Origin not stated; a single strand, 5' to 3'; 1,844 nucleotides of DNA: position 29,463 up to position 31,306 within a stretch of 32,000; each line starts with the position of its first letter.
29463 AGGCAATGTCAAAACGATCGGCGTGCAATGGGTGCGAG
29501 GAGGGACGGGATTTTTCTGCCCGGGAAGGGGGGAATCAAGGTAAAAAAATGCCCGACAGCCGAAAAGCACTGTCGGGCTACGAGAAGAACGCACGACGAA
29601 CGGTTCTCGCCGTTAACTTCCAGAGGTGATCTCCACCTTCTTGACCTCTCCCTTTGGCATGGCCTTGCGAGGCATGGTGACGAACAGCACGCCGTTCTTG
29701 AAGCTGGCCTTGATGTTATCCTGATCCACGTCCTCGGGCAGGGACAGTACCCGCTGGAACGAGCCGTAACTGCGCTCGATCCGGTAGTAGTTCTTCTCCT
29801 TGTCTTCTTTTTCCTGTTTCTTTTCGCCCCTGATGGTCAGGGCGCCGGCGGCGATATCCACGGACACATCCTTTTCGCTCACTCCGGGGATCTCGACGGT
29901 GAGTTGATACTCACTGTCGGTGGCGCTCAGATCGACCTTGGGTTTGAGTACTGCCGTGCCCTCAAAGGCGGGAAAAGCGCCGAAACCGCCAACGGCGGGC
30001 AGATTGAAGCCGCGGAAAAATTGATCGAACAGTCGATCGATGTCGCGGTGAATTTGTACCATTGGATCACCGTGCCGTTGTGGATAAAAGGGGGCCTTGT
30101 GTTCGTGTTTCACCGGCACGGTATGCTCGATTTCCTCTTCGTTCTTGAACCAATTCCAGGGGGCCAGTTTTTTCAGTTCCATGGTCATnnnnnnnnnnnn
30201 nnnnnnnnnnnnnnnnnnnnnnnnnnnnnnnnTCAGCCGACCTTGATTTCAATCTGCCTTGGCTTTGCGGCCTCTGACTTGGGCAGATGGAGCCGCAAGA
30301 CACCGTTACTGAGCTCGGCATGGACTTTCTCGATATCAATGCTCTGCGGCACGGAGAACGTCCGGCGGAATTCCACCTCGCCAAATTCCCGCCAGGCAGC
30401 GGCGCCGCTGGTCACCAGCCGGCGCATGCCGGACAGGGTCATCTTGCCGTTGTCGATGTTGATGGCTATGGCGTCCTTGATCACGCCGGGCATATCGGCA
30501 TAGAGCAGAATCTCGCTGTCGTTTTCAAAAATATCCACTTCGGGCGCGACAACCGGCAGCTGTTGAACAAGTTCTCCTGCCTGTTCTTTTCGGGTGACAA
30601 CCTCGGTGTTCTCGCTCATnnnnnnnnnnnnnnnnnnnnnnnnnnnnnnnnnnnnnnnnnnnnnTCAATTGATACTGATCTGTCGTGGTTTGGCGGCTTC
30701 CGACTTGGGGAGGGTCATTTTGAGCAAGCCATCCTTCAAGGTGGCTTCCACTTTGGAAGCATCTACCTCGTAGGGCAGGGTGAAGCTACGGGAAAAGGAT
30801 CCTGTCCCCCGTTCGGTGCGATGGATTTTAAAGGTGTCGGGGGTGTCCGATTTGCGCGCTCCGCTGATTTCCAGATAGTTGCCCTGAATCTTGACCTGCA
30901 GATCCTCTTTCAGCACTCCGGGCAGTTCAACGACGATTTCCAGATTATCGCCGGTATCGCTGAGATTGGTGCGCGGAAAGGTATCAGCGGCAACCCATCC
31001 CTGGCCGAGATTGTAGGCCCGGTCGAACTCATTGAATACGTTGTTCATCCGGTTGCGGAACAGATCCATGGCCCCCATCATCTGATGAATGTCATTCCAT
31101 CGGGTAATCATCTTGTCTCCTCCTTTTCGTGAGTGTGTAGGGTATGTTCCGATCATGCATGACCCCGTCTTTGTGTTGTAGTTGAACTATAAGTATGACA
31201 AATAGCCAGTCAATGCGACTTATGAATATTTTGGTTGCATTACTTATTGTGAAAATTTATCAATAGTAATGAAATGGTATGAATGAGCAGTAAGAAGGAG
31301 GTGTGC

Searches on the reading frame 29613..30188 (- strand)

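Call 8: search_protein_families(library=pfam, proteins=[window:29613-30188:-])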
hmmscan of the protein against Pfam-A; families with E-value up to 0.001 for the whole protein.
window:29613-30188:- (191 aa): 2 families
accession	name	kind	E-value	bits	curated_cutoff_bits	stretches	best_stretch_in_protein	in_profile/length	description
PF00011.27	HSP20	-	8.1e-26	90.5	20.8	1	89-188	4-102/102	Hsp20/alpha crystallin family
PF17886.7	ArsA_HSP20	-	1.5e-07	31.3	22.5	1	91-172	1-63/63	HSP20-like domain found in ArsA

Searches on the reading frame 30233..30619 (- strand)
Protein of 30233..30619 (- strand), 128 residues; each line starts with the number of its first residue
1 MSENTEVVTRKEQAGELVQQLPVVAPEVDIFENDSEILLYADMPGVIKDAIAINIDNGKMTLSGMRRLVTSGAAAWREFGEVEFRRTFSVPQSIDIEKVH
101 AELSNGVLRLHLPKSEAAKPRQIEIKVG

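Call 8: search_protein_families(library=pfam, proteins=[window:30233-30619:-])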
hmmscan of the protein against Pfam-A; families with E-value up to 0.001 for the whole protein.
window:30233-30619:- (128 aa): 1 family
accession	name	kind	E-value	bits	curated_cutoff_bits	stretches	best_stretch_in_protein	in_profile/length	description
PF00011.27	HSP20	-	3.1e-17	63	20.8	1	29-126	1-102/102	Hsp20/alpha crystallin family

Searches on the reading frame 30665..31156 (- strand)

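Call 8: search_protein_families(library=pfam, proteins=[window:30665-31156:-])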
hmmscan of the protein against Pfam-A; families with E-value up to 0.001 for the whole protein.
window:30665-31156:- (163 aa): 2 families
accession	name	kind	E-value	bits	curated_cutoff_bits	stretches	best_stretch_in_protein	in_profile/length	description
PF00011.27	HSP20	-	5.4e-23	81.5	20.8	1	68-163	5-102/102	Hsp20/alpha crystallin family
PF17886.7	ArsA_HSP20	-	0.00013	21.9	22.5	1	70-146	2-60/63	HSP20-like domain found in ArsA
